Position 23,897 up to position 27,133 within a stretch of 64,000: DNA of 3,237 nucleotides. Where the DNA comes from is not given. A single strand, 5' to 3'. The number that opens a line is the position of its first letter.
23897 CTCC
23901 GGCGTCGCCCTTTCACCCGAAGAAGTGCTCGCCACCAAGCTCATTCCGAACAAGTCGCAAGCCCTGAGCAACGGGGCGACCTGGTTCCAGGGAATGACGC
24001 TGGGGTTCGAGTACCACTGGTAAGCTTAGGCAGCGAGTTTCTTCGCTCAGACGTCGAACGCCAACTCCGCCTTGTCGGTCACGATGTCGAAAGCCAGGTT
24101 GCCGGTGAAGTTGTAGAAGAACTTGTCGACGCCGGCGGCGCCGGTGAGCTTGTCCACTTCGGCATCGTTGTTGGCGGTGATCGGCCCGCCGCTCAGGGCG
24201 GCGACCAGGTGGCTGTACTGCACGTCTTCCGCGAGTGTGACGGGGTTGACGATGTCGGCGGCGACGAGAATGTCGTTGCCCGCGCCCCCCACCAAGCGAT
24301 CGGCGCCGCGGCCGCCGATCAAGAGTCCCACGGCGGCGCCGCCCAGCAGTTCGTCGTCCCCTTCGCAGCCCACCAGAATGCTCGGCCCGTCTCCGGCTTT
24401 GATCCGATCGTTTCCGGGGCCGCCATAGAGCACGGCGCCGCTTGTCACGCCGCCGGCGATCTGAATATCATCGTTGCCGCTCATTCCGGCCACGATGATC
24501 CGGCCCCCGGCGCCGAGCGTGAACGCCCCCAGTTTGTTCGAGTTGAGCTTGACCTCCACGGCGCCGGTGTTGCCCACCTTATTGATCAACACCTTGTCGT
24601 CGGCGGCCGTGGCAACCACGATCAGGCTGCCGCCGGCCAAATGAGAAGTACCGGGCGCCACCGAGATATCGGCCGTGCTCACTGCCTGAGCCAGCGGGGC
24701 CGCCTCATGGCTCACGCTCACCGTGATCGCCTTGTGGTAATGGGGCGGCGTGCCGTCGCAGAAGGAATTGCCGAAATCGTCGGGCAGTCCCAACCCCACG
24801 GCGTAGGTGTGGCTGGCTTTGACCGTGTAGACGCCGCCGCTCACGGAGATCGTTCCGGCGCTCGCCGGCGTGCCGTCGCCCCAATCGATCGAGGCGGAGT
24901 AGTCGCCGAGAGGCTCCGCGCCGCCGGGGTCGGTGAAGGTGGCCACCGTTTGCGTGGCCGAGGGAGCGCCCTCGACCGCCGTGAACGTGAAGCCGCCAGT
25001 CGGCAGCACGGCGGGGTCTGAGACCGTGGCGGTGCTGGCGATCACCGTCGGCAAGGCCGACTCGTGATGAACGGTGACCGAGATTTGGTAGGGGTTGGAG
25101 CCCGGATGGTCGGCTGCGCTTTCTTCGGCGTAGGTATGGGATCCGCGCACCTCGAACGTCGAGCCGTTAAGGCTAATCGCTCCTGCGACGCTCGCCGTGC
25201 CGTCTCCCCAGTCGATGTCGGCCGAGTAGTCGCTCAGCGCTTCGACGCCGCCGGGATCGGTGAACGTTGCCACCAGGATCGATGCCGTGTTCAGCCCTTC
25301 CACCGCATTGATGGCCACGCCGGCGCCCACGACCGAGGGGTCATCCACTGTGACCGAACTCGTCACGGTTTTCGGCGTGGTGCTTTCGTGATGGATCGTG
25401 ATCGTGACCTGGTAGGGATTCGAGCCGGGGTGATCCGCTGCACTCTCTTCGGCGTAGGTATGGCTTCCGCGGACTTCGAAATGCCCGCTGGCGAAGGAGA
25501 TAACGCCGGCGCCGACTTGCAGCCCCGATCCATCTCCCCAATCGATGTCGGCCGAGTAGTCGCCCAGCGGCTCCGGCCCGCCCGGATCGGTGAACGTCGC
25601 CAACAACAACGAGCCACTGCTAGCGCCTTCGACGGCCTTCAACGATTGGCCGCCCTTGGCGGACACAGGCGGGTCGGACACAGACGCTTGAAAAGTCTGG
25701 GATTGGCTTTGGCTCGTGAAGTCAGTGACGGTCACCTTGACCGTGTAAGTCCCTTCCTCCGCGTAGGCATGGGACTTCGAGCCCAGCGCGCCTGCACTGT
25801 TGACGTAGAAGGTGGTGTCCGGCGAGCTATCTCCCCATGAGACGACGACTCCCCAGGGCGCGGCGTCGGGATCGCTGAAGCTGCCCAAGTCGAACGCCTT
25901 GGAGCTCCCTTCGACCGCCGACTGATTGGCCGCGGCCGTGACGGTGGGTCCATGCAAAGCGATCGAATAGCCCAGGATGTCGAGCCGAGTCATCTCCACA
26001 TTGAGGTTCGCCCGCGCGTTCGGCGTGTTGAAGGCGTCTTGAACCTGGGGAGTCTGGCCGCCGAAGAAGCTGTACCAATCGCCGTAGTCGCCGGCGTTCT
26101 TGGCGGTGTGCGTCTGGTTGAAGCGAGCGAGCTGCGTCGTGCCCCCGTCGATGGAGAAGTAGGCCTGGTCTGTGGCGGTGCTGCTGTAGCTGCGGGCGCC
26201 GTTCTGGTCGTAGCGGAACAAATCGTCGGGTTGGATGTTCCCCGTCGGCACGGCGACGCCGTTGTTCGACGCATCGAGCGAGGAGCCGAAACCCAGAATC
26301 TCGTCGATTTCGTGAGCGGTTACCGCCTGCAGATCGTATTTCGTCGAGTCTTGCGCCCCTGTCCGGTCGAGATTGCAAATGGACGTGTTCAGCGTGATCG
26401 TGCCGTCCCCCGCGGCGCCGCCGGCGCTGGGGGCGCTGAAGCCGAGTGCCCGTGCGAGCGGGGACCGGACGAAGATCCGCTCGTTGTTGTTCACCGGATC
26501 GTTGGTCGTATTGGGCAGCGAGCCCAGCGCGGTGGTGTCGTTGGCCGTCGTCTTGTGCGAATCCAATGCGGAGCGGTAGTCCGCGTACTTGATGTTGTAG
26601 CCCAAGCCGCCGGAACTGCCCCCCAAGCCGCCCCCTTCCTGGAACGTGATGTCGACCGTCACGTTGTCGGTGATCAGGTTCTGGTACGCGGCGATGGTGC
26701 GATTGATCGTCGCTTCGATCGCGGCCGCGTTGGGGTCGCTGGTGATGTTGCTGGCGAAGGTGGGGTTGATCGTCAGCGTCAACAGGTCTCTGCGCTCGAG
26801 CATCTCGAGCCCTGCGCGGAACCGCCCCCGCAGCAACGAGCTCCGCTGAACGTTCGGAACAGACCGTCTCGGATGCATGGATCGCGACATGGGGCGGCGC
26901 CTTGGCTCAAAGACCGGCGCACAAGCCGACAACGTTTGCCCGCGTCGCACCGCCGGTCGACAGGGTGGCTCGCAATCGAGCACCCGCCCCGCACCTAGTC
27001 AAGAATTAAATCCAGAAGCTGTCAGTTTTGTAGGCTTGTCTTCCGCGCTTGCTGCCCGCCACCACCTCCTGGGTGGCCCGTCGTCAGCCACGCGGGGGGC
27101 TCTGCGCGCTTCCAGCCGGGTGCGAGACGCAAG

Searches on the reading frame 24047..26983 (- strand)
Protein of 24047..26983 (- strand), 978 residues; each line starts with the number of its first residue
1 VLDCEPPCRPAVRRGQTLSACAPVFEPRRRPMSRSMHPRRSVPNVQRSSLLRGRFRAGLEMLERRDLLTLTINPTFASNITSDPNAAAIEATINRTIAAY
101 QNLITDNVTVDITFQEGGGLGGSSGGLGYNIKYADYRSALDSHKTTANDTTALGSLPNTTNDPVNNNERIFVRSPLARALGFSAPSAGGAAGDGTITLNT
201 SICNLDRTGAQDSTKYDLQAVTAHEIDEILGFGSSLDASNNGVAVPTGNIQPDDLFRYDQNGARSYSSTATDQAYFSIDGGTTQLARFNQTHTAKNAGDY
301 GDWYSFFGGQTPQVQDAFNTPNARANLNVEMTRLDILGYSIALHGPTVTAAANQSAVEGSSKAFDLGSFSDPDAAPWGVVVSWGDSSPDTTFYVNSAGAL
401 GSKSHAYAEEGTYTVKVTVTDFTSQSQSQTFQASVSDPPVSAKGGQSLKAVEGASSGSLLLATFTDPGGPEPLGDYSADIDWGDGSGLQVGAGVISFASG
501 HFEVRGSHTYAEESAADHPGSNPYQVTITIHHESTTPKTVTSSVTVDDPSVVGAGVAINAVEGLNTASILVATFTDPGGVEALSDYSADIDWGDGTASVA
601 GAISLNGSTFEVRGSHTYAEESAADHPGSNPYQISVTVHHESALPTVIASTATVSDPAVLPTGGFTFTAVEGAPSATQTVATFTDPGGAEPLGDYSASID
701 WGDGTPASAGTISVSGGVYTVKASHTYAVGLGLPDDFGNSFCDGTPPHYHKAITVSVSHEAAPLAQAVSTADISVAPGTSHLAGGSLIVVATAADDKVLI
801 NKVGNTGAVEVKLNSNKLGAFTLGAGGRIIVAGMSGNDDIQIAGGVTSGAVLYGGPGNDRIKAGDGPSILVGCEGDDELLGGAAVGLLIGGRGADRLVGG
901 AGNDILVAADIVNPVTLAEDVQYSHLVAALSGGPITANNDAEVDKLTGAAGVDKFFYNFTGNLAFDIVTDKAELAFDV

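Call 49: search_protein_families(library=pfam, proteins=[window:24047-26983:-], max_evalue=0.00001)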
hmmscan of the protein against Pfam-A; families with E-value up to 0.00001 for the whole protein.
window:24047-26983:- (978 aa): 2 families
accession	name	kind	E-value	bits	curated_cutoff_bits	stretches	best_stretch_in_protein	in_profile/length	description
PF00353.25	HemolysinCabind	-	8.7e-09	35.6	23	0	853-883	1-31/36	RTX calcium-binding nonapeptide repeat (4 copies)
PF18911.6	PKD_4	-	6e-08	33.1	27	1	345-433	3-83/85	PKD domain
